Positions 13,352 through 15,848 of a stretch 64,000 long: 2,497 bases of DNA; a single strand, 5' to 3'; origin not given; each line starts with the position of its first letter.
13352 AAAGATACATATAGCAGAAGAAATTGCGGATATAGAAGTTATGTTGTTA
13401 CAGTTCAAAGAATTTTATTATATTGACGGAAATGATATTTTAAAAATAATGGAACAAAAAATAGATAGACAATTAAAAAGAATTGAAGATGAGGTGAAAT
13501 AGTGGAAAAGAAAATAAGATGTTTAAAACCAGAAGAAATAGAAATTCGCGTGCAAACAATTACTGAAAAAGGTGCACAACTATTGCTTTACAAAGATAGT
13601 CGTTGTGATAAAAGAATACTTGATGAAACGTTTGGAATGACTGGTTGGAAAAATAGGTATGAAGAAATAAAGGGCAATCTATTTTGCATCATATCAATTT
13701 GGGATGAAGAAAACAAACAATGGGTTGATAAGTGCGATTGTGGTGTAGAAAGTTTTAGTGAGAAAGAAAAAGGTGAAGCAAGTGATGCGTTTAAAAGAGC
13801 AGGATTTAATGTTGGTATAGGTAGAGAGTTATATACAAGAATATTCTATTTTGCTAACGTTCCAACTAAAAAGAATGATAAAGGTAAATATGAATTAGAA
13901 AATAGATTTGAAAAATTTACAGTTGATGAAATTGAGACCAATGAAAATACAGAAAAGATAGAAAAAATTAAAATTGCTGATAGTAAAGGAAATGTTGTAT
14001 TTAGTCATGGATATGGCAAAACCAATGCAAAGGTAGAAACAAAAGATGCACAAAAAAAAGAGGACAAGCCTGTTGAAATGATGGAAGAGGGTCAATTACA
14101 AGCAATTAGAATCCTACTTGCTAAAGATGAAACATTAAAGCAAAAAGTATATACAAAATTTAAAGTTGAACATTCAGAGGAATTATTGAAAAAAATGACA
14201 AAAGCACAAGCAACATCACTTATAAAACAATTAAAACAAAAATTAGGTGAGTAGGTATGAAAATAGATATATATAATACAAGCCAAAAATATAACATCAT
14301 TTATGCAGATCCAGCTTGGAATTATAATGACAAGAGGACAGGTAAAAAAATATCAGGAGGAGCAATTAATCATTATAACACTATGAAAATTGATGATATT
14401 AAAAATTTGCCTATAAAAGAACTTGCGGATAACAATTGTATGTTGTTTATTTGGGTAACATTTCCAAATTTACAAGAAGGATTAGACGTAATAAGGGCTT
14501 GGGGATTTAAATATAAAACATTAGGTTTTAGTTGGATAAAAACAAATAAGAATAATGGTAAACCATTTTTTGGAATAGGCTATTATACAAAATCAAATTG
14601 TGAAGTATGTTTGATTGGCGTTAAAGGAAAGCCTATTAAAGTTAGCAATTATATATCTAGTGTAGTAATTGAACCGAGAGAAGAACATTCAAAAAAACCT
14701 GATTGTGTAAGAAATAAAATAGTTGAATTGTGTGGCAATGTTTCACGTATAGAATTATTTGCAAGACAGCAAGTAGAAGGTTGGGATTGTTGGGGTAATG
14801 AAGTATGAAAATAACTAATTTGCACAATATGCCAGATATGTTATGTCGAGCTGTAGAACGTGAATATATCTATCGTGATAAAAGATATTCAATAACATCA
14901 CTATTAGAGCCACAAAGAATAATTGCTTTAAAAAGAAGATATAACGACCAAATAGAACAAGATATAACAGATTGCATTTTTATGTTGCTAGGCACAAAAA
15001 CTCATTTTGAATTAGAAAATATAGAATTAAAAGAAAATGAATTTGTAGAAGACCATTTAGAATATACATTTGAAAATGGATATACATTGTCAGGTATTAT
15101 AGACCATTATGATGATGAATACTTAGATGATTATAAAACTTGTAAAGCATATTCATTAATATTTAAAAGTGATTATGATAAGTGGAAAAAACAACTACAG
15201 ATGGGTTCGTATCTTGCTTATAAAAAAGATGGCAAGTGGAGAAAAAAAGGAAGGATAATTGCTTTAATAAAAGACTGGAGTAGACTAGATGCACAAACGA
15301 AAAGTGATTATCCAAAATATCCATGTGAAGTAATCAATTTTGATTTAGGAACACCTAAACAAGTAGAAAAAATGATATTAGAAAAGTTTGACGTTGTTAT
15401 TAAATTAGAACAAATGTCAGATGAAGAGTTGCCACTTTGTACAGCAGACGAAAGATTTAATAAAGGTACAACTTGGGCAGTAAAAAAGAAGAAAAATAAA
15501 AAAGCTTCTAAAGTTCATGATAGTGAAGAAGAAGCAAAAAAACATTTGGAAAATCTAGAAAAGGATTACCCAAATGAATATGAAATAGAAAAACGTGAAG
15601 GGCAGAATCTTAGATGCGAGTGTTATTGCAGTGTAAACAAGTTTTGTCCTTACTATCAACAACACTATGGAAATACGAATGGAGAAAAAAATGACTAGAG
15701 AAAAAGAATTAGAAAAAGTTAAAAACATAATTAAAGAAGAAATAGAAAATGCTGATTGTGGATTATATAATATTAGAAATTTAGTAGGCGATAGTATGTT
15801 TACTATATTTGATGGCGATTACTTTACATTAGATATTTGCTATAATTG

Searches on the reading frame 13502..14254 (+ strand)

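Call 39: search_protein_families(library=pfam, proteins=[window:13502-14254:+], max_evalue=0.001)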
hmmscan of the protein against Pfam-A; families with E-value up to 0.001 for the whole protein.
window:13502-14254:+ (250 aa): 1 family
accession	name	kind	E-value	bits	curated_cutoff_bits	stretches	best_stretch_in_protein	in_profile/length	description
PF04098.21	Rad52_Rad22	-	7.3e-05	23.2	20.3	0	6-57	11-58/153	Rad52/22 family double-strand break repair protein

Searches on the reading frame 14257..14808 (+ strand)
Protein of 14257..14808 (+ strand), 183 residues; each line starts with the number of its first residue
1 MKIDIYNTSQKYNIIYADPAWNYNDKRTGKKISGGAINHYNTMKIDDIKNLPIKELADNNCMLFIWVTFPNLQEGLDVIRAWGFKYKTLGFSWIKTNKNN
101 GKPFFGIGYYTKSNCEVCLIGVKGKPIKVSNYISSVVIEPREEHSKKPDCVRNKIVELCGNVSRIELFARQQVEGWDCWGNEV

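Call 39: search_protein_families(library=pfam, proteins=[window:14257-14808:+], max_evalue=0.001)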
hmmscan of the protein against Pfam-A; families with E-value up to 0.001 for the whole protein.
window:14257-14808:+ (183 aa): 1 family
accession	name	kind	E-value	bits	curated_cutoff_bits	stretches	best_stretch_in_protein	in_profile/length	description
PF05063.20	MT-A70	-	7.2e-30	104.6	23.9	1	12-182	1-172/172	MT-A70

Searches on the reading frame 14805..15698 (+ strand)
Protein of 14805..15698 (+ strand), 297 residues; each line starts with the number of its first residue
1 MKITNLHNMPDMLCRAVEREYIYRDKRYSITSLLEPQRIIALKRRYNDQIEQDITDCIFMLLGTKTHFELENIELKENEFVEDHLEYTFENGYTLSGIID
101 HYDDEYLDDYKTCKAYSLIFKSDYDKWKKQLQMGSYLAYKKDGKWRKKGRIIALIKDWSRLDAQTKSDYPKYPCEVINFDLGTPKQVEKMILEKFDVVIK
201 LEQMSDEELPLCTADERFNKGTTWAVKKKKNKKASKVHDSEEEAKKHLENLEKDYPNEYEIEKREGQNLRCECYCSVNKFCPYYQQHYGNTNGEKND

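Call 39: search_protein_families(library=pfam, proteins=[window:14805-15698:+], max_evalue=0.001)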
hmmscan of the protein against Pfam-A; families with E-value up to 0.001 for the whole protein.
window:14805-15698:+ (297 aa): 1 family
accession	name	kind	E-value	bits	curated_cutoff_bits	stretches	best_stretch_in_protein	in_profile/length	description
PF09954.14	DUF2188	-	8.8e-05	23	22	1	220-267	7-55/62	Uncharacterized protein conserved in bacteria (DUF2188)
